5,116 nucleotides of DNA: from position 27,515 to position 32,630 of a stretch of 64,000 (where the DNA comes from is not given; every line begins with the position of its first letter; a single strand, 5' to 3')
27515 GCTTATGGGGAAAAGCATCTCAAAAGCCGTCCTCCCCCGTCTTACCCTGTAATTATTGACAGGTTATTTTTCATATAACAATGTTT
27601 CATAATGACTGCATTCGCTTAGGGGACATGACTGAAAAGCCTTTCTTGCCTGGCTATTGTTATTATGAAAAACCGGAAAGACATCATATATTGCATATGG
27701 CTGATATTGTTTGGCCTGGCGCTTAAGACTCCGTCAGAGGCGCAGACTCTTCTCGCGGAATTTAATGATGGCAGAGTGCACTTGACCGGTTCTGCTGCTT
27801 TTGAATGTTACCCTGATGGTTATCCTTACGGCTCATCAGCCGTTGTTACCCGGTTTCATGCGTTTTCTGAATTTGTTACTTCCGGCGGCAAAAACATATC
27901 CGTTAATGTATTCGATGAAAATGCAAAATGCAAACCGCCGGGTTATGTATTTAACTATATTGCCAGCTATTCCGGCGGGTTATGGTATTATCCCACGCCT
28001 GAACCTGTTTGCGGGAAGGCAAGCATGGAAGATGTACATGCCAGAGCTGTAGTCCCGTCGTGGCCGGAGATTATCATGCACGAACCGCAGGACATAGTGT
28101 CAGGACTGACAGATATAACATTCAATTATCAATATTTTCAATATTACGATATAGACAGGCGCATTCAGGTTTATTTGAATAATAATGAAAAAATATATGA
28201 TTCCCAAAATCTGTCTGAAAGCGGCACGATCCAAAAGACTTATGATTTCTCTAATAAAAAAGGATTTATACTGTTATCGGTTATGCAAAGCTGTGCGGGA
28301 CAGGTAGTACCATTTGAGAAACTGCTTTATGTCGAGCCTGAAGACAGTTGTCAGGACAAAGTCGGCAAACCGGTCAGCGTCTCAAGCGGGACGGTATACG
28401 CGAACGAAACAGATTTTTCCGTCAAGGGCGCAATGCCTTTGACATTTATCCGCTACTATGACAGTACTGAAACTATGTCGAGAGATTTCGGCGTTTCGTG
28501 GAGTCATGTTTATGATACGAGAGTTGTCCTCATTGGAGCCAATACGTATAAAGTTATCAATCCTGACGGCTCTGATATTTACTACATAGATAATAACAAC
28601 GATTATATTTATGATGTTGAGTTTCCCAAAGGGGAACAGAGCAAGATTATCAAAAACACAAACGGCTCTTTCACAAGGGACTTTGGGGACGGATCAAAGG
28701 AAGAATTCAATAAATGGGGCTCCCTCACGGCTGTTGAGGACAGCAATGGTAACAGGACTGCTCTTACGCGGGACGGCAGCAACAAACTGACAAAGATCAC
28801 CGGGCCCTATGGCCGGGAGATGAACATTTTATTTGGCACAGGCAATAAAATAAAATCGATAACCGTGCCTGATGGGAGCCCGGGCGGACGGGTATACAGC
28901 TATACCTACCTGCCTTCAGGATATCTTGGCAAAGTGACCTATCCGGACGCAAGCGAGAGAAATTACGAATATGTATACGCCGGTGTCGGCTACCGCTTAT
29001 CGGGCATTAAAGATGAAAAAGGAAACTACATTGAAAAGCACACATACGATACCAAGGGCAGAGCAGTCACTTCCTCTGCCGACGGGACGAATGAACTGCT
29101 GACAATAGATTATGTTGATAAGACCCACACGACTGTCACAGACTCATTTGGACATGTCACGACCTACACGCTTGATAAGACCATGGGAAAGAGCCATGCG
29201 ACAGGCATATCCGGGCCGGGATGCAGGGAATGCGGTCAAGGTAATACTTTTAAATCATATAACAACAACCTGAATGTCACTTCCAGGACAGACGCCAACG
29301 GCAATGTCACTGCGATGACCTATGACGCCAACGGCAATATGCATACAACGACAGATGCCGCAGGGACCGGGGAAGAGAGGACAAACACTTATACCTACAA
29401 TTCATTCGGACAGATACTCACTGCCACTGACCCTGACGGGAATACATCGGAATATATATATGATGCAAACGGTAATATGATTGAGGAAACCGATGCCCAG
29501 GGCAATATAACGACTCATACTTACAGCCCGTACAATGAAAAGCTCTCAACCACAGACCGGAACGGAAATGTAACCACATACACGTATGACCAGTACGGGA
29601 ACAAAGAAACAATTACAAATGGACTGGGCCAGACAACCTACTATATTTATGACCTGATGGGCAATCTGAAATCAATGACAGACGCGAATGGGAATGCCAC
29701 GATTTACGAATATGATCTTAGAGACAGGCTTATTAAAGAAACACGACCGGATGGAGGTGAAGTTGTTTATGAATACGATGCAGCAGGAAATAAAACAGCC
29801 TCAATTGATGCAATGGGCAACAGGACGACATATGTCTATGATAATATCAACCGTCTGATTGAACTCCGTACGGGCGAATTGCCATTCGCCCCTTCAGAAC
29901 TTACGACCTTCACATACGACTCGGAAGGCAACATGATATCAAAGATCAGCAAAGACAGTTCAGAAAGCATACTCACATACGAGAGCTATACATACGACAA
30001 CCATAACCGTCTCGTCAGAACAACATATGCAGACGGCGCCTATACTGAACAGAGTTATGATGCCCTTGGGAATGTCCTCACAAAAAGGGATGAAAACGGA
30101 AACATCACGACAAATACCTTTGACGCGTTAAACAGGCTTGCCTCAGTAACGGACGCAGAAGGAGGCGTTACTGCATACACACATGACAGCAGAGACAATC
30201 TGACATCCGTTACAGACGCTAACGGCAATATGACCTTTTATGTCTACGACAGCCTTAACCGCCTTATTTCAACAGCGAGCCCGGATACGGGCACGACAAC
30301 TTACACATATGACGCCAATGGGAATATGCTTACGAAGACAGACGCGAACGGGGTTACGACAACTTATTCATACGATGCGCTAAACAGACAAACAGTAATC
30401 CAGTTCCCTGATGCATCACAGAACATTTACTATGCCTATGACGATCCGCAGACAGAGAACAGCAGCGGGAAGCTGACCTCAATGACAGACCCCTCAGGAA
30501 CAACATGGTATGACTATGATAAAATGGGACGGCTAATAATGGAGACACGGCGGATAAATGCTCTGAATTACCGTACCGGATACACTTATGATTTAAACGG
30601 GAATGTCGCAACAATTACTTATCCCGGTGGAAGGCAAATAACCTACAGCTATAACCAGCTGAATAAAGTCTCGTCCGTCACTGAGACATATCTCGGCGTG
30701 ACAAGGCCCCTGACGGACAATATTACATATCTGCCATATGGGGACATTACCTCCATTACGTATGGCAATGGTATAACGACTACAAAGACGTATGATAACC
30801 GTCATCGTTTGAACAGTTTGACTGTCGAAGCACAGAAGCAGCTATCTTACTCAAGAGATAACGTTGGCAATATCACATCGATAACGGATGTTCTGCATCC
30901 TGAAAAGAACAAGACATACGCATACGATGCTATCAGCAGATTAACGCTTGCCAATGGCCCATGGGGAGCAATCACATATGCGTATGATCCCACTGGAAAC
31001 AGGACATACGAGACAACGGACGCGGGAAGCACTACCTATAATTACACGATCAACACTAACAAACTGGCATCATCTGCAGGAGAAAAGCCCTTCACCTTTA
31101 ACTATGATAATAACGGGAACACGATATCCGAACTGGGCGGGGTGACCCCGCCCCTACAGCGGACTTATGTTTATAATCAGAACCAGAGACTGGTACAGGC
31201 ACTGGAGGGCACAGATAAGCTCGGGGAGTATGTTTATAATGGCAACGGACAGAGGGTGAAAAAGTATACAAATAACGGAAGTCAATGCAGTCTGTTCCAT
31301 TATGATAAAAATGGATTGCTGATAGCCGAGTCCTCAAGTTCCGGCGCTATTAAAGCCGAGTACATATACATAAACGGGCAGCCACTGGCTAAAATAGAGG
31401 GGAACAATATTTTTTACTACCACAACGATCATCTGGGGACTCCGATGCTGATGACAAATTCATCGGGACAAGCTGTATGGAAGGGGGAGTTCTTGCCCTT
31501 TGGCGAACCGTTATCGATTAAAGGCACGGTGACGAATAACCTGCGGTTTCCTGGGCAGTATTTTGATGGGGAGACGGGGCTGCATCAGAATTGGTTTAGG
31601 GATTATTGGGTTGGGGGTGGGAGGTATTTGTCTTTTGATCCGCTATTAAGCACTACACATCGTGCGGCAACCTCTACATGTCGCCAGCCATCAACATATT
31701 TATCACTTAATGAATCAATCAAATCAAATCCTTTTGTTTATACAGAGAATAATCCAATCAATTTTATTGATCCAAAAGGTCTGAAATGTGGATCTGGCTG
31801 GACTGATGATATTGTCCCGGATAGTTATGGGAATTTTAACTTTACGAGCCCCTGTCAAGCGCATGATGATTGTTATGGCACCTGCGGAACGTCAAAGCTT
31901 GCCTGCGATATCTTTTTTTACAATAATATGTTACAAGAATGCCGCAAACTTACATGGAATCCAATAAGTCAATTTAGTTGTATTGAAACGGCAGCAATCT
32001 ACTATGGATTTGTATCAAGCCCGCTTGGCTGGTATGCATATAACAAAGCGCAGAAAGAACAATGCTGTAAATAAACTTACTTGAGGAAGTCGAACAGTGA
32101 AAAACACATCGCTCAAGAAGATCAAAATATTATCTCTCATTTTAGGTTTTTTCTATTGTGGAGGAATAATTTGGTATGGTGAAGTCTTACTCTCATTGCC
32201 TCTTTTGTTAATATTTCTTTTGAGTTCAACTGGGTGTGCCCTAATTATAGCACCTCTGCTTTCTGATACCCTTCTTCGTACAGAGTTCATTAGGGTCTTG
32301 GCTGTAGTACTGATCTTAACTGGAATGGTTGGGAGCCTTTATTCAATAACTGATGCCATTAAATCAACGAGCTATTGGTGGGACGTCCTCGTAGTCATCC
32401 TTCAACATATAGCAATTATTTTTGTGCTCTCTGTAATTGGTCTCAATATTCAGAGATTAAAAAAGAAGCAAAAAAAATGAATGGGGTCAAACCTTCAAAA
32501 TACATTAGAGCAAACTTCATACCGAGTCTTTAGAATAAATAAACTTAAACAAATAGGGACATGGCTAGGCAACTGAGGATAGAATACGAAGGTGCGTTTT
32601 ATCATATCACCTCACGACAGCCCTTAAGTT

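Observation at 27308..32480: Sec-signal Rhs toxin divergently paired with a complete T2SS operon, with no T6SS/PAAR/VgrG context in view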

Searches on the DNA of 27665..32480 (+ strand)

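Call 12: search_dna_similar(query=window:27665-32480:+, collection=plasmids, mode=near)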
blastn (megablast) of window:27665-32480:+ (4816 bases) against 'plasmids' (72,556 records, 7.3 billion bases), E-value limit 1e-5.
No match.
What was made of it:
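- Tried and rejected: megablast of the locus against plasmids: no match (call 12).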

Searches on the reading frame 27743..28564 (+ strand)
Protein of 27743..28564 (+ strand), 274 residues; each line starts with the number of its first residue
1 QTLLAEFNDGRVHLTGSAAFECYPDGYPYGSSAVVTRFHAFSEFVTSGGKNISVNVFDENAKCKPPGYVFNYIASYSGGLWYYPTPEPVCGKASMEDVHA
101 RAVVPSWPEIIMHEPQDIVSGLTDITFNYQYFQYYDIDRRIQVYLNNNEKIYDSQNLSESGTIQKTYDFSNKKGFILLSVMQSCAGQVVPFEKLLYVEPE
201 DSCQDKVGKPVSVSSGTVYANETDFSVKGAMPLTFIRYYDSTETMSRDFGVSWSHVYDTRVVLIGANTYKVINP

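Call 50: predict_structure(alignment_id=A1)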
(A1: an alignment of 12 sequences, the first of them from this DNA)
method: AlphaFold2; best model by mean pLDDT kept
length: 274 residues; sequences in the alignment: 12
mean_pLDDT: 74.6   pTM: 0.63
mean pLDDT of the five models: 74.6, 74.4, 73.7, 72.8, 71.7
residues with pLDDT >= 90: 116; 70-90: 80; 50-70: 5; < 50: 73
segments of 3 or more residues with pLDDT < 50: 202-274
pLDDT, mean of each block of 10 residues (from residue 1): 95 97 91 92 95 94 87 96 80 94 89 84 93 84 88 93 93 81 86 76 41 41 38 34 30 29 31 29
secondary structure, 60 per line:
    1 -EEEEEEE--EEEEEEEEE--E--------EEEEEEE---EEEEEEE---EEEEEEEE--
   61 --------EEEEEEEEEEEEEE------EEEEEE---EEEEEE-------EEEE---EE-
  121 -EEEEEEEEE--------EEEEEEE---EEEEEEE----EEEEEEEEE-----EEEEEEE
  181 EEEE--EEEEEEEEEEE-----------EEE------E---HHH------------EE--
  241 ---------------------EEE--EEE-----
elements in order: E2-8 E11-19 E31-37 E41-47 E51-58 E69-82 E89-94 E98-103 E111-114 E122-130 E139-145 E149-155 E160-168 E174-184 E187-197 E209-211 E262-264 E267-269
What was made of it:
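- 27743..28351 (+): Lineage-specific N-terminal domain, residues 27-229: tandem Ig/FN3-like beta-sandwiches with 5 invariant cysteines. The AlphaFold2 model has pLDDT of about 90 for mature residues 1-200 and is all beta (call 50).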

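Call 53: fold_search(model_id=the predicted structure, library=pdb)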
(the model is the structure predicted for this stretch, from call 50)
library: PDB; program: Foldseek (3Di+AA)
matches with E <= 10: 1615; with E <= 0.001: 66
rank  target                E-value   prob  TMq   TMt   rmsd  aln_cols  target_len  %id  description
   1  3f7q_A                1.7e-05  1.00  0.23  0.27  10.9       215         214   11  First pair of Fibronectin type III domains and part of the connecting segment of the integrin beta4 (released 2009-03-10)
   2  4gh7_B                5.6e-05  1.00  0.28  0.28   9.4       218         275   12  Crystal structure of Anticalin N7A in complex with oncofetal fibronectin fragment Fn7B8 (released 2012-12-26)
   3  7mro                  5.6e-05  1.00  0.20  0.18  12.9       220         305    9  Zebrafish CNTN4 FN1-FN3 domains (released 2022-01-05)
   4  8peq_A                6.6e-05  1.00  0.36  0.36   7.9       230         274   13  Complex of diubiquitin-derived artificial binding protein (Affilin) variant Af2 with its target oncofetal fibronectin  (released 2024-06-26)
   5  5e53_D                6.9e-05  1.00  0.21  0.19  13.2       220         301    7  Crystal structure of chicken CNTN1 FN1-FN3 domains (released 2016-08-31)
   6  8peq_B                7.7e-05  1.00  0.30  0.30   9.4       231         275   12  Complex of diubiquitin-derived artificial binding protein (Affilin) variant Af2 with its target oncofetal fibronectin  (released 2024-06-26)
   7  5n47_F                8.9e-05  1.00  0.34  0.33   9.5       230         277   13  Structure of Anticalin N7E in complex with the three-domain fragment Fn7B8 of human oncofetal fibronectin (released 2018-02-14)
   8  4gh7_D                9.4e-05  1.00  0.30  0.30   9.5       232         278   13  Crystal structure of Anticalin N7A in complex with oncofetal fibronectin fragment Fn7B8 (released 2012-12-26)
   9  5e53_B                1.0e-04  1.00  0.22  0.21  12.5       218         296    9  Crystal structure of chicken CNTN1 FN1-FN3 domains (released 2016-08-31)
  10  5e53_A                1.2e-04  1.00  0.20  0.20  13.6       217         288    7  Crystal structure of chicken CNTN1 FN1-FN3 domains (released 2016-08-31)
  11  1qg3_A                1.2e-04  1.00  0.24  0.31  11.2       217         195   10  CRYSTAL STRUCTURE OF A TANDEM PAIR OF FIBRONECTIN TYPE III DOMAINS FROM THE CYTOPLASMIC TAIL OF INTEGRIN ALPHA6 BETA4 (released 1999-08-20)
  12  3f7p_E                1.2e-04  1.00  0.24  0.29  11.8       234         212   10  Crystal structure of a complex between integrin beta4 and plectin (released 2009-03-10)
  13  4q58_D                1.4e-04  1.00  0.24  0.30  11.0       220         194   10  Crystal structure of the plectin 1a actin-binding domain/integrin beta 4 fragment complex (released 2014-07-23)
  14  3s9d_D                1.8e-04  1.00  0.28  0.37  12.3       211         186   12  binary complex between IFNa2 and IFNAR2 (released 2011-08-31)
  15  1z7z_I                1.8e-04  1.00  0.28  0.19  12.6       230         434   10  Cryo-em structure of human coxsackievirus A21 complexed with five domain icam-1kilifi (released 2005-08-02)
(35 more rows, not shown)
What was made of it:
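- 27743..28351 (+): Foldseek against PDB gives tandem FN3/Ig domains (E about 1e-5, low TM, call 53).
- N-domain fold: calls 50, 53.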
